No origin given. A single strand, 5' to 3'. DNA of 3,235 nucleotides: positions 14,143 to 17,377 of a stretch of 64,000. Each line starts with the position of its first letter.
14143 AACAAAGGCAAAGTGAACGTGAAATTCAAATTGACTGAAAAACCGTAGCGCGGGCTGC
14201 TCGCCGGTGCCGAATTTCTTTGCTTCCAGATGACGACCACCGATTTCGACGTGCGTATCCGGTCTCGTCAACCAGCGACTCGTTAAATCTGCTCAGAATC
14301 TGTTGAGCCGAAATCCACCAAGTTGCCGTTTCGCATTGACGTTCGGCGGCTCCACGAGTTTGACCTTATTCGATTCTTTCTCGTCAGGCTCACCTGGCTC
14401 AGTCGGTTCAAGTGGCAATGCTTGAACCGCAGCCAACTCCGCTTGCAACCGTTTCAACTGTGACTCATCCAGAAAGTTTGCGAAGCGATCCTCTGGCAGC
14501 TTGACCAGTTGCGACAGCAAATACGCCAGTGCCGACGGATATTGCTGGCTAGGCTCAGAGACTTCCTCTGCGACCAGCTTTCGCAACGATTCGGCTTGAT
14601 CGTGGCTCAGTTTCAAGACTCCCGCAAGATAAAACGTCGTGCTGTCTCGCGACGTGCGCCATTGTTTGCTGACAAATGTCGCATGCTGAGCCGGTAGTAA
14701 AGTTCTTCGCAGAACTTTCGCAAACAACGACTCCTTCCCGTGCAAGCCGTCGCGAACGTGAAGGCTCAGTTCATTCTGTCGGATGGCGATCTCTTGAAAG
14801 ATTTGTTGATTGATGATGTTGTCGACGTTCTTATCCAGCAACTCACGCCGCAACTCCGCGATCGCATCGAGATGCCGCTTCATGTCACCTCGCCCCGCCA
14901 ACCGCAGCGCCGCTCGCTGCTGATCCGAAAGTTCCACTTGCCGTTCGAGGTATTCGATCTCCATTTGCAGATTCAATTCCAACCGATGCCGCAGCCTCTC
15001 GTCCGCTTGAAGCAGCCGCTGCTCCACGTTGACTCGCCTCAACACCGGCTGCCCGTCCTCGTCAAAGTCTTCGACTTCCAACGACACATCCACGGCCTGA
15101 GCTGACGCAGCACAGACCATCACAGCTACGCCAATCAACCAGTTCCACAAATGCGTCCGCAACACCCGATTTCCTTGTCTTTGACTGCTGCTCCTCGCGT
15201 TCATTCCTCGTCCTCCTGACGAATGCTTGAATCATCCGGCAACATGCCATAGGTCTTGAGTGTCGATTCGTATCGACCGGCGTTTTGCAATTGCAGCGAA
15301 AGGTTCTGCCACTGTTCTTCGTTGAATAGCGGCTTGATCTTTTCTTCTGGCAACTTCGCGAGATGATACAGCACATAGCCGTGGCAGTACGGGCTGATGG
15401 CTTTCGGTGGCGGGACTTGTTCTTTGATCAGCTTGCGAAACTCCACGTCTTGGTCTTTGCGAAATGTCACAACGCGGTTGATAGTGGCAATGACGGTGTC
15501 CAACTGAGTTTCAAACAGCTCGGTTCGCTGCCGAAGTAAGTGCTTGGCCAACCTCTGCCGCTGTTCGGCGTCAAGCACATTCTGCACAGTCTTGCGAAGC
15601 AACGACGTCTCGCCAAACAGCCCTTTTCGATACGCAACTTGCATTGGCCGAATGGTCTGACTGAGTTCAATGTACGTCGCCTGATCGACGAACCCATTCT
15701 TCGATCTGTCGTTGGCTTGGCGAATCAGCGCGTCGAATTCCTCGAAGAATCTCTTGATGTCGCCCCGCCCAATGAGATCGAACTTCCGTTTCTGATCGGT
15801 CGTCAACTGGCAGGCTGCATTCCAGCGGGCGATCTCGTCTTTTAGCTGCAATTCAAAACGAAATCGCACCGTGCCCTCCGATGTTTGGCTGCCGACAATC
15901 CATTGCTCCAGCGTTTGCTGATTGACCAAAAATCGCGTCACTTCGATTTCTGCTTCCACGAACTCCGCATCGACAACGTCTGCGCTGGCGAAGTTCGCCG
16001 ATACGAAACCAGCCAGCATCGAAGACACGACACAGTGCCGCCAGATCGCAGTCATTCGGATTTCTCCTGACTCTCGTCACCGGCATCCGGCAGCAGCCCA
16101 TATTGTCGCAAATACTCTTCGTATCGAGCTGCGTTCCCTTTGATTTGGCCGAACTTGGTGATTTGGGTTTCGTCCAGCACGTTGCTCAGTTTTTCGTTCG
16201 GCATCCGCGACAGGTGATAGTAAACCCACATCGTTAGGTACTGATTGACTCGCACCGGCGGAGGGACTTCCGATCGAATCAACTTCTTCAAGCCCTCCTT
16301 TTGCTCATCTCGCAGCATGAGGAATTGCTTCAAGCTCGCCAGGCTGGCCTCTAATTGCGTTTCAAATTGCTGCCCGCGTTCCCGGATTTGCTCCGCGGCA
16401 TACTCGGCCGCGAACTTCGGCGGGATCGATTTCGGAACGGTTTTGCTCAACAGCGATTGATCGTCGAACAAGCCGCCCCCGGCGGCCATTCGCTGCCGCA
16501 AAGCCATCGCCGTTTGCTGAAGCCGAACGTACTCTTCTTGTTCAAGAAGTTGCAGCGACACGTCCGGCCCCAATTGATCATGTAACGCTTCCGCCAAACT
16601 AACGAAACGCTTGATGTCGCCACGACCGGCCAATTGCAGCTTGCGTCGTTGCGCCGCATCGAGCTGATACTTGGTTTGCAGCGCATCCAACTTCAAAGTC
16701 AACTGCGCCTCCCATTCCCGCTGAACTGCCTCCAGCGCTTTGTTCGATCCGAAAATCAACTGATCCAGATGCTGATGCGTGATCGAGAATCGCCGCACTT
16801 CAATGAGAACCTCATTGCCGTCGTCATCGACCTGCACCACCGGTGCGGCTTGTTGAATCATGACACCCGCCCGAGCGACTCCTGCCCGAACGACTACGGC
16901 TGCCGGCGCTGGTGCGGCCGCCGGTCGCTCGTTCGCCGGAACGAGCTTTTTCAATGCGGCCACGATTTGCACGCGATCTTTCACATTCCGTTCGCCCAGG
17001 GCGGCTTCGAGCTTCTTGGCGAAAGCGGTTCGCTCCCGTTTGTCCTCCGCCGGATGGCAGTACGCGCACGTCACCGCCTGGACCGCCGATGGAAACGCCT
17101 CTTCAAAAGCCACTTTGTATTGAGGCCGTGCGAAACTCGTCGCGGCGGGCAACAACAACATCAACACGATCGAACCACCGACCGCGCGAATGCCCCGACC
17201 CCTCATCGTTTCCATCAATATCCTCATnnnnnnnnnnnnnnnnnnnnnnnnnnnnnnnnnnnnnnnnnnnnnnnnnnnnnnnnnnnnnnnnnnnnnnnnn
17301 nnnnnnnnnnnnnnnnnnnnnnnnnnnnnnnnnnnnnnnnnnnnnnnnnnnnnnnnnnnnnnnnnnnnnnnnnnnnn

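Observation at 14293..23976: Compact nine-gene operon: DUF4175-like membrane giant, small TM protein and six secreted helical proteins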

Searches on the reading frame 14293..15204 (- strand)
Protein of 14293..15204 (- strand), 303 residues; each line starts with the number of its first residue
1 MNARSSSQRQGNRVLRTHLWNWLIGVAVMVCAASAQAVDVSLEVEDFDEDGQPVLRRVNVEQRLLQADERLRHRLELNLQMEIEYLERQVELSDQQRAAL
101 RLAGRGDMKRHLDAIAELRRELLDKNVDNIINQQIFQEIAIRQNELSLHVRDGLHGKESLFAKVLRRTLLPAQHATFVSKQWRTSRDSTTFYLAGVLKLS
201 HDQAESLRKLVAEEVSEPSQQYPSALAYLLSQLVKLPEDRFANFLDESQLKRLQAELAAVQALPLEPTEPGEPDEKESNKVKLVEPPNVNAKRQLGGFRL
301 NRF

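Call 4: search_protein_families(library=pfam, proteins=[window:14293-15204:-], max_evalue=1)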
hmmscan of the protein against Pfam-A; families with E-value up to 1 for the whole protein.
window:14293-15204:- (303 aa): 2 families
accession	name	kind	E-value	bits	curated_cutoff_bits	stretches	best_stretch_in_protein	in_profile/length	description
PF01963.22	TraB_PrgY_gumN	-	0.027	14.8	26.8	1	182-265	3-95/263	TraB/PrgY/gumN family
PF23594.1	RPN11_C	-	0.084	13.3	27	1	85-129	31-71/80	26S proteasome regulatory subunit RPN11 C-terminal domain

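Call 5: search_protein_families(library=ncbifam, proteins=[window:14293-15204:-], max_evalue=1)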
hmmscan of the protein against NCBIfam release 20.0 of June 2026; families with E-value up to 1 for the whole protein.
window:14293-15204:- (303 aa): 1 family
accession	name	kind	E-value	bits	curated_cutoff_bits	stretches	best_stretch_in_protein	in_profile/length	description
TIGR00181.1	pepF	equivalog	0.031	13.2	490.55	1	191-259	67-135/591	oligoendopeptidase F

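Call 98: search_protein_families(library=padloc, proteins=[window:14293-15204:-], max_evalue=0.01)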
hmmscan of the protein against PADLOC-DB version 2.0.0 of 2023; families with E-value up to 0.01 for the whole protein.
window:14293-15204:- (303 aa): 0 families

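Call 99: search_protein_families(library=phrogs, proteins=[window:14293-15204:-], max_evalue=0.01)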
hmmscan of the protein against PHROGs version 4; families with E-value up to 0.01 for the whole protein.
window:14293-15204:- (303 aa): 0 families

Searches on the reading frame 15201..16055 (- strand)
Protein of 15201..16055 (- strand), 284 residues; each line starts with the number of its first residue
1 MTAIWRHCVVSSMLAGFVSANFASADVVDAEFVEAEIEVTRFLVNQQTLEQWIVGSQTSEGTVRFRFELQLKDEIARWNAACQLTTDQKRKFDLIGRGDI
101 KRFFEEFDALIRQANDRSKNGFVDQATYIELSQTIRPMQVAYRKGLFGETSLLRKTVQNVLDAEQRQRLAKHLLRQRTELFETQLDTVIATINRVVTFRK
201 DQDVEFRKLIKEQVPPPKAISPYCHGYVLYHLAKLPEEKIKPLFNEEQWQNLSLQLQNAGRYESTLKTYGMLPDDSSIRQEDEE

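Call 4: search_protein_families(library=pfam, proteins=[window:15201-16055:-], max_evalue=1)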
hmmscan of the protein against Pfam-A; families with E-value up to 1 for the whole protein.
window:15201-16055:- (284 aa): 1 family
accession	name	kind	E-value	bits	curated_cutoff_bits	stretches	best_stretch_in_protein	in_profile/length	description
PF02329.21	HDC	-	0.12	11.9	25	1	223-262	85-124/294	Histidine carboxylase PI chain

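Call 5: search_protein_families(library=ncbifam, proteins=[window:15201-16055:-], max_evalue=1)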
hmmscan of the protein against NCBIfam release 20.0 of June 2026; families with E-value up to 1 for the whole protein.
window:15201-16055:- (284 aa): 2 families
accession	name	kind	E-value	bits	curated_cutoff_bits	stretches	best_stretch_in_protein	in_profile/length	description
NF045583.1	Npun_R2479_HDIG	equivalog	0.013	14.8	400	1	17-48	144-175/275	Npun_R2479 family HD domain-containing metalloprotein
TIGR01309.1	uL30_arch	equivalog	0.13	12.4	150.05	1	125-189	50-114/151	50S ribosomal protein L30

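Call 98: search_protein_families(library=padloc, proteins=[window:15201-16055:-], max_evalue=0.01)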
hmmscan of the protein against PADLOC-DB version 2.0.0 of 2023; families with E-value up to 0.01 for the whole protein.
window:15201-16055:- (284 aa): 0 families

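Call 99: search_protein_families(library=phrogs, proteins=[window:15201-16055:-], max_evalue=0.01)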
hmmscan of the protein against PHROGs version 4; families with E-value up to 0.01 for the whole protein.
window:15201-16055:- (284 aa): 0 families

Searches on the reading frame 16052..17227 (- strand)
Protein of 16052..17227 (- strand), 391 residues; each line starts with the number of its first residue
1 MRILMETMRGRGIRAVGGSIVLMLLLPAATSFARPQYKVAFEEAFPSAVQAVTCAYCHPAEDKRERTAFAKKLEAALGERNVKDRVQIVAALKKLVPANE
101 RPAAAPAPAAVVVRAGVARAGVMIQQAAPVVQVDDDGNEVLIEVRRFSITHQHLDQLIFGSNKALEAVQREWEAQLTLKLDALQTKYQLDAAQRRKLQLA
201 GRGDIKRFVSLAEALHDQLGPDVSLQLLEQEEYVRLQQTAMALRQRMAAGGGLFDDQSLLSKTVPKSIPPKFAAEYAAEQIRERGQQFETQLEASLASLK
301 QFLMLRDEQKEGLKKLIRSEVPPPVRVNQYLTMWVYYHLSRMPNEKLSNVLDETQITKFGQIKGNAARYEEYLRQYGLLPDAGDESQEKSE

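Call 4: search_protein_families(library=pfam, proteins=[window:16052-17227:-], max_evalue=1)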
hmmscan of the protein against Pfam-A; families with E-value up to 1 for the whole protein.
window:16052-17227:- (391 aa): 1 family
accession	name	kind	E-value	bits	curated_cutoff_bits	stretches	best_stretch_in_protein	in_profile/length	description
PF08161.18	RRP12_HEAT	-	0.02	14.7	26.8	1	55-105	199-250/290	Ribosomal RNA-processing protein 12, HEAT repeats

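Call 5: search_protein_families(library=ncbifam, proteins=[window:16052-17227:-], max_evalue=1)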
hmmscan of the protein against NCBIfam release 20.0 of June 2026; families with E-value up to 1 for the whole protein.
window:16052-17227:- (391 aa): 0 families

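Call 98: search_protein_families(library=padloc, proteins=[window:16052-17227:-], max_evalue=0.01)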
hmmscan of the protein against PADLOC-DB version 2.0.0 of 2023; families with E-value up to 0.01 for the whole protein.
window:16052-17227:- (391 aa): 0 families

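Call 99: search_protein_families(library=phrogs, proteins=[window:16052-17227:-], max_evalue=0.01)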
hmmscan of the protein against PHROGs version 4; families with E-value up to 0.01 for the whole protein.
window:16052-17227:- (391 aa): 0 families
